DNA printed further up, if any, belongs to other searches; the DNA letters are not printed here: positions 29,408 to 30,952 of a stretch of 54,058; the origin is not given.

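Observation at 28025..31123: Compact YcaO + SagB-dehydrogenase + HExxH-protease operon with no recognisable cyclodehydratase partner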

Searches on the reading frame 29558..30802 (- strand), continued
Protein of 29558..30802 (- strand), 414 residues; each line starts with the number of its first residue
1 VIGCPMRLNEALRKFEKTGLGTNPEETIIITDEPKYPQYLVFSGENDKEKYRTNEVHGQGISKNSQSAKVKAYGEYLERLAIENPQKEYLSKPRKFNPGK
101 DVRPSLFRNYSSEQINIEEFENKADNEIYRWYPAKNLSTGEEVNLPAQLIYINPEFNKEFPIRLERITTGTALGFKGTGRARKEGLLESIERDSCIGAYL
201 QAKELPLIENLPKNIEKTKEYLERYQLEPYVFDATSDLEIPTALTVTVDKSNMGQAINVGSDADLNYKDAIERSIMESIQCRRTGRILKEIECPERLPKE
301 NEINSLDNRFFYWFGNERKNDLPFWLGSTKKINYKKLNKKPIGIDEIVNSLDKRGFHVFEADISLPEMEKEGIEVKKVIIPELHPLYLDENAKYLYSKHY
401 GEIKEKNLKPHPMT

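Call 42: search_protein_families(library=pfam, proteins=[L014:5029-6387:-, L014:6384-7697:-, L014:7675-8991:-, L014:9007-9450:-, L001:12382-13392:-, L001:13382-13960:-, L022:11915-12550:-, L003:9958-10497:+, L035:4161-5459:+, L014:11971-13896:-], max_evalue=0.01)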
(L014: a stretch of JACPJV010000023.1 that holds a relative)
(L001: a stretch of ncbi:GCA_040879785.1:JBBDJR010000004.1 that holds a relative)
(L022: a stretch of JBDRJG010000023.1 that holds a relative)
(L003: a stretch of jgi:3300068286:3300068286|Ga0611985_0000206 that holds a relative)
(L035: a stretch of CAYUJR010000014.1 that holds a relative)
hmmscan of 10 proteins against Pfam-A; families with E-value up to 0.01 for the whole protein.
L014:5029-6387:- (452 aa): 1 family
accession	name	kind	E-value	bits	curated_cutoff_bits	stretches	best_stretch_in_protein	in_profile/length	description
PF00899.27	ThiF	-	6.1e-35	120.9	28.1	1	220-443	21-230/238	ThiF family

L014:6384-7697:- (437 aa): 1 family
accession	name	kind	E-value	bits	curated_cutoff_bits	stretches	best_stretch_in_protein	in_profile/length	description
PF14464.11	Prok-JAB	-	9.7e-05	22.7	25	1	61-139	18-91/114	Prokaryotic homologs of the JAB domain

L014:7675-8991:- (438 aa): 0 families

L014:9007-9450:- (147 aa): 0 families

L001:12382-13392:- (336 aa): 1 family
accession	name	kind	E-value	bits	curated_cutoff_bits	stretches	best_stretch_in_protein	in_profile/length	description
PF00899.27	ThiF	-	2.4e-38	132.1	28.1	1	113-330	13-223/238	ThiF family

L001:13382-13960:- (192 aa): 0 families

L022:11915-12550:- (211 aa): 0 families

L003:9958-10497:+ (179 aa): 1 family
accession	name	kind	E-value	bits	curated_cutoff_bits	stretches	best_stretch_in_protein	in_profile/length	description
PF10263.15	SprT-like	-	0.0062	16.8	25.6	0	89-141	55-95/108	SprT-like family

L035:4161-5459:+ (432 aa): 2 families
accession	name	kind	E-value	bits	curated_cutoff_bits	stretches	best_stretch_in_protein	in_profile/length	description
PF05193.26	Peptidase_M16_C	-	1.9e-36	126.1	23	1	172-346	2-179/181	Peptidase M16 inactive domain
PF00675.25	Peptidase_M16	-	1.3e-33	116.4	22.3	1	20-147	5-131/149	Insulinase (Peptidase family M16)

L014:11971-13896:- (641 aa): 2 families
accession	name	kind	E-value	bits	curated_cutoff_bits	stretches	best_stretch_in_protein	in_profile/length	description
PF04055.27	Radical_SAM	-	3.4e-27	96.1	29.5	1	188-348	1-166/166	Radical SAM superfamily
PF23545.1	Zn_ribbon_HMPTM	-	1.1e-15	57.4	27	1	96-138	2-44/45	HMPTM N-terminal zinc ribbon domain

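Call 43: search_solved_structures(query=P0001, max_evalue=0.01, show_alignments=3)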
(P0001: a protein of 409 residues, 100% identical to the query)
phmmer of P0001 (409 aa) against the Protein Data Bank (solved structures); distinct sequences matched with E-value up to 0.01: 3.
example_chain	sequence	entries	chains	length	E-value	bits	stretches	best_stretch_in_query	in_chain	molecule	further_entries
6pe3_A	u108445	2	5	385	3.5e-05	26.3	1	108-364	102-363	Uncharacterized protein MJ1094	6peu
7u58_A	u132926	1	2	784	7.4e-05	25.2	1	120-276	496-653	MusD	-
4bs9_A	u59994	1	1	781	0.0094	18.3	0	122-274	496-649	TRUD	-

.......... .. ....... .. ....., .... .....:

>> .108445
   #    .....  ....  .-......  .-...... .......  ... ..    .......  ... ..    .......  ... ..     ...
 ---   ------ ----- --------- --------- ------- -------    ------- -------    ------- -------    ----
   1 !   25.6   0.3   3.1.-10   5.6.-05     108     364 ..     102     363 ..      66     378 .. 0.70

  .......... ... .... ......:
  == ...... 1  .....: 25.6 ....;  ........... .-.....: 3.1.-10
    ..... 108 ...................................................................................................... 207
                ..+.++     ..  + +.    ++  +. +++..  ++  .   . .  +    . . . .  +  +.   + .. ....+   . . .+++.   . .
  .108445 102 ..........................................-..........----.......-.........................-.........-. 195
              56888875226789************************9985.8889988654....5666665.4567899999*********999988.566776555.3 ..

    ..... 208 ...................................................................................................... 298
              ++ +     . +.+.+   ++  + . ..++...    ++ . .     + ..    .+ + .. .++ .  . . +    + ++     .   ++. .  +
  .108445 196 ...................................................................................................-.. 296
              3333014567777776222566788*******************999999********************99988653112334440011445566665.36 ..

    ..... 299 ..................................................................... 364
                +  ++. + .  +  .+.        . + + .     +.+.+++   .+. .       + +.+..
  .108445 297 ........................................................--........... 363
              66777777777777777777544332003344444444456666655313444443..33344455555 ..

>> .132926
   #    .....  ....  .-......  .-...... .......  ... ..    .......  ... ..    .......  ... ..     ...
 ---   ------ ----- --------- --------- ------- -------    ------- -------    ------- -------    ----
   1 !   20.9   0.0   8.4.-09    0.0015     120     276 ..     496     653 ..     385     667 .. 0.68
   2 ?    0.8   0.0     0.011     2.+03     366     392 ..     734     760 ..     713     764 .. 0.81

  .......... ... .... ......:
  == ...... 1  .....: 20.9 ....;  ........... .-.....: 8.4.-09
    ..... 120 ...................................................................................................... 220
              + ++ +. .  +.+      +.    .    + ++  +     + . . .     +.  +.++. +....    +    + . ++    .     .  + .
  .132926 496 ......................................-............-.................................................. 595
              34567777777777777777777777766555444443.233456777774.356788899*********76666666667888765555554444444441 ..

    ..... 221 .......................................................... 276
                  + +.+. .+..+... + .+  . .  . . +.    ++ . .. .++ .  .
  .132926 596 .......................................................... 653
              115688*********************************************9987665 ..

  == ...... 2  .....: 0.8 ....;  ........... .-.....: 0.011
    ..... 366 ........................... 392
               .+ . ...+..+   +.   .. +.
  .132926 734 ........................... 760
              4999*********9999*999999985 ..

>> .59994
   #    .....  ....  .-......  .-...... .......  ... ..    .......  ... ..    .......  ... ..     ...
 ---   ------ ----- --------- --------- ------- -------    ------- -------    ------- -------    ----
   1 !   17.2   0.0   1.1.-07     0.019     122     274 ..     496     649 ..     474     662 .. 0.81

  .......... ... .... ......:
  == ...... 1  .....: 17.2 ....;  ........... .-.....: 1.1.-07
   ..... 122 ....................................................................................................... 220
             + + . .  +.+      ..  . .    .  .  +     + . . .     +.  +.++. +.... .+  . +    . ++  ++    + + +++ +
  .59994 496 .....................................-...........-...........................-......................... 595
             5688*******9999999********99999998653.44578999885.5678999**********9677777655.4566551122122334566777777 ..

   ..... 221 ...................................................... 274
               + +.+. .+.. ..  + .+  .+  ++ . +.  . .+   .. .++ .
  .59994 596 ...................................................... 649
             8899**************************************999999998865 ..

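Call 56: predict_structure(alignment_id=A3)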
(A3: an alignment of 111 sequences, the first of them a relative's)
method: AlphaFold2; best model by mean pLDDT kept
length: 409 residues; sequences in the alignment: 111
mean_pLDDT: 96.7   pTM: 0.94
mean pLDDT of the five models: 96.7, 96.4, 96.3, 96.3, 96.3
residues with pLDDT >= 90: 400; 70-90: 8; 50-70: 1; < 50: 0
segments of 3 or more residues with pLDDT < 50: none
pLDDT, mean of each block of 10 residues (from residue 1): 92 98 94 97 96 96 98 98 98 98 97 98 99 98 98 96 97 98 98 98 98 98 98 98 96 98 98 94 93 95 94 96 97 90 98 99 98 98 95 98 94
secondary structure, 60 per line:
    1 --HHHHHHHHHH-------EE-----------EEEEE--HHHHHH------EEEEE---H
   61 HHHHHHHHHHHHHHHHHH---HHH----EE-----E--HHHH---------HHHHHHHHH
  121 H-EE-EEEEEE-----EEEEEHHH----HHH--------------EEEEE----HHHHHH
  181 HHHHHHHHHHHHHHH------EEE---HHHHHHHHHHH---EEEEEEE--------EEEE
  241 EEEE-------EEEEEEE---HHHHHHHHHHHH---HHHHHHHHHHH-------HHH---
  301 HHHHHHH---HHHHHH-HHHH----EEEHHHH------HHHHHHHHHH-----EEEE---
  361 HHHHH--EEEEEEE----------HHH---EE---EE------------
elements in order: H3-12 E33-37 H40-45 E52-56 H60-78 H99-102 H112-121 E126-131 E137-141 E166-170 H175-195 E202-204 H208-218 E222-228 E237-244 E252-258 H262-273 H277-287 H301-307 H311-316 H318-321 E326-328 H329-332 H339-348 E354-357 H361-365 E368-374

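Call 58: fold_search(model_id=the predicted structure, library=pdb)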
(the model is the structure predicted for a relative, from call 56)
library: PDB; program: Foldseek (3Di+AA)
matches with E <= 10: 174; with E <= 0.001: 41
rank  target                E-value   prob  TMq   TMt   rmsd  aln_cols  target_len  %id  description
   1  4v1v_A                1.6e-19  1.00  0.72  0.41   5.5       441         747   17  Heterocyclase in complex with substrate and Cofactor (released 2015-01-14)
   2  7u58_A                3.1e-19  1.00  0.72  0.47   6.3       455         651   18  YcaO-mediated ATP-dependent peptidase activity in ribosomal peptide biosynthesis (released 2022-11-02)
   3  4v1v_B                4.0e-19  1.00  0.72  0.41   5.7       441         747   16  Heterocyclase in complex with substrate and Cofactor (released 2015-01-14)
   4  4v1t_A                4.5e-19  1.00  0.70  0.40   6.0       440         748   17  Heterocyclase in complex with substrate and Cofactor (released 2015-01-14)
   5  4q86_G                1.3e-18  1.00  0.53  0.39   8.9       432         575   16  YcaO with AMP Bound (released 2014-08-13)
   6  6peu_B                1.5e-18  1.00  0.69  0.73   4.6       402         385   20  Structure of YcaO enzyme from Methanocaldococcus jannaschii in complex with peptide (released 2019-11-06)
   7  4q86_A                2.1e-18  1.00  0.53  0.38   9.0       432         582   16  YcaO with AMP Bound (released 2014-08-13)
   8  4q86_E                2.1e-18  1.00  0.52  0.38   9.0       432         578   16  YcaO with AMP Bound (released 2014-08-13)
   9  4q86_B                2.9e-18  1.00  0.54  0.39   8.5       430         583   16  YcaO with AMP Bound (released 2014-08-13)
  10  4q86_C                3.0e-18  1.00  0.54  0.40   8.3       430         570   17  YcaO with AMP Bound (released 2014-08-13)
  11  6peu_A                3.2e-18  1.00  0.70  0.74   4.0       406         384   19  Structure of YcaO enzyme from Methanocaldococcus jannaschii in complex with peptide (released 2019-11-06)
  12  4q86_F                3.4e-18  1.00  0.54  0.40   8.5       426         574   17  YcaO with AMP Bound (released 2014-08-13)
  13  7u58_B                3.6e-18  1.00  0.68  0.45   5.8       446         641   19  YcaO-mediated ATP-dependent peptidase activity in ribosomal peptide biosynthesis (released 2022-11-02)
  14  4v1t_B                5.8e-18  1.00  0.71  0.40   6.1       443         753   17  Heterocyclase in complex with substrate and Cofactor (released 2015-01-14)
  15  6peu_D                6.8e-18  1.00  0.69  0.74   4.5       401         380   20  Structure of YcaO enzyme from Methanocaldococcus jannaschii in complex with peptide (released 2019-11-06)
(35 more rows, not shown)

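Call 74: search_solved_structures(query=A3, max_evalue=0.001, show_alignments=2)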
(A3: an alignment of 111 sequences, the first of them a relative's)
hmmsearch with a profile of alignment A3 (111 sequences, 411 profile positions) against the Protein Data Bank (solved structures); distinct sequences matched with E-value up to 0.001: 6.
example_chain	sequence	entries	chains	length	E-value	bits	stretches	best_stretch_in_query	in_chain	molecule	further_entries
6pe3_A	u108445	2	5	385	4.2e-18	68.4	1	5-379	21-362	Uncharacterized protein MJ1094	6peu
7u58_A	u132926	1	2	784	3.7e-17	65.3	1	32-392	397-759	MusD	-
4bs9_A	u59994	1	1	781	1.2e-14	57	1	53-276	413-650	TRUD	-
4v1t_A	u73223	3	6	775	1.3e-13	53.6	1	47-276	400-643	LYND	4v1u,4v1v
6gos_D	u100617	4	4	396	9.1e-08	34.4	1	67-378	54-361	Microcin B17-processing protein McbD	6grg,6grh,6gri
6ci7_A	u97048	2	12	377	1.8e-06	30.1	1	122-197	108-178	YcaO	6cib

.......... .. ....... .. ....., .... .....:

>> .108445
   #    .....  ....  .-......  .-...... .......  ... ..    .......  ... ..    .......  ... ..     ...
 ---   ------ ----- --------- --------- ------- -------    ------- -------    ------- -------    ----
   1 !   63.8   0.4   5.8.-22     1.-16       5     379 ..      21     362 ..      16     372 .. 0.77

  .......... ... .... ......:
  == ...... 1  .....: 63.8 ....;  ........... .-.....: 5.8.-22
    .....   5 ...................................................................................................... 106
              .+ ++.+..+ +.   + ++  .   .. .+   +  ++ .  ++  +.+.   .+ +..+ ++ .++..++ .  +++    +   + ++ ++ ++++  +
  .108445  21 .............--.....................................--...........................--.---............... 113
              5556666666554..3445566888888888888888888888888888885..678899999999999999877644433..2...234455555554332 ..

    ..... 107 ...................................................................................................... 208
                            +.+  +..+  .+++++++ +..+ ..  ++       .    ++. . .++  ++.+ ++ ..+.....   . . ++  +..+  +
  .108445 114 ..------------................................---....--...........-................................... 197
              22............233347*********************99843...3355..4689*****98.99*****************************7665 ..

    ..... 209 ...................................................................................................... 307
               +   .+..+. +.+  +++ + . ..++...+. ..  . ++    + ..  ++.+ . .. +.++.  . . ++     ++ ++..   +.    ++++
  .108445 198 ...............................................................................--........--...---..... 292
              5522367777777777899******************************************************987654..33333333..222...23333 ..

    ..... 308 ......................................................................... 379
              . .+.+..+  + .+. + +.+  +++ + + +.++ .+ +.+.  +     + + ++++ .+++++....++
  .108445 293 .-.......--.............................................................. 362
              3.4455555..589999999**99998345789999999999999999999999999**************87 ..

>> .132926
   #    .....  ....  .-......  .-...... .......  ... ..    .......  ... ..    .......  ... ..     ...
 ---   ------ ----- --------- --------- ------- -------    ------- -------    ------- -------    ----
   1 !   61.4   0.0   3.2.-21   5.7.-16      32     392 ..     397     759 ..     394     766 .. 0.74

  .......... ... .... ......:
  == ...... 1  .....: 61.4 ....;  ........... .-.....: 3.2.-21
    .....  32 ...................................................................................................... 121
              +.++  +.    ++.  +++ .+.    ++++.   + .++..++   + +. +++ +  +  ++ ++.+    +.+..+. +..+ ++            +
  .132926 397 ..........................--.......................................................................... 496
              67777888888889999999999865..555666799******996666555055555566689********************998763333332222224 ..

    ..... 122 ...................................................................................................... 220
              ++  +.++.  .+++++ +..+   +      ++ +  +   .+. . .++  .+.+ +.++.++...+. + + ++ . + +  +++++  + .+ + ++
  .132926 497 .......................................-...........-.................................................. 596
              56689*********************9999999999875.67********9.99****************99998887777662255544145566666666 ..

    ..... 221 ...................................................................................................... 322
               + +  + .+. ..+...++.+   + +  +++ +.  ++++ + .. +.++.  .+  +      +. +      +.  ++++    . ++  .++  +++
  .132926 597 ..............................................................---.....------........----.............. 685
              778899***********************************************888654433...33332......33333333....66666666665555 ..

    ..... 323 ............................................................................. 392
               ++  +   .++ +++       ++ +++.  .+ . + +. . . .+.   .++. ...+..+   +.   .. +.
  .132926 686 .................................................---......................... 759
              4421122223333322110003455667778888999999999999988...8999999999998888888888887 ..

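Call 80: search_protein_families(library=ncbifam, alignment_id=A1, max_evalue=0.001)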
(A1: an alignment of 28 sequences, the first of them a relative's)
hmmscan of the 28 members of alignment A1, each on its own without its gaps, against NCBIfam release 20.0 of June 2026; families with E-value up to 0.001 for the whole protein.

A. member 1, P0001 (409 aa): 3 families
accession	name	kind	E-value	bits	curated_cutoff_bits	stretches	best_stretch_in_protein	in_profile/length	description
TIGR03604.1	TOMM_cyclo_SagD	subfamily_domain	2.8e-40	138.4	219.25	1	55-408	3-376/377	thiazole/oxazole-forming peptide maturase, SagD family component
TIGR03266.1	methan_mark_1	equivalog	2.1e-14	53.3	365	1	55-386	57-370/376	YcaO-related McrA-glycine thioamidation protein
TIGR00702.1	TIGR00702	domain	1.1e-11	44.4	75.65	1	55-279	53-271/377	YcaO-type kinase domain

B. families by the number of members that match (of 28 scanned): 4 families
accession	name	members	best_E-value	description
TIGR03604.1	TOMM_cyclo_SagD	28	1.7e-68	thiazole/oxazole-forming peptide maturase, SagD family component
TIGR03266.1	methan_mark_1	28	3.4e-29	YcaO-related McrA-glycine thioamidation protein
TIGR00702.1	TIGR00702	23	7.4e-16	YcaO-type kinase domain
NF040716.1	YcaO_for_S12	1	0.00024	30S ribosomal protein S12 methylthiotransferase accessory factor YcaO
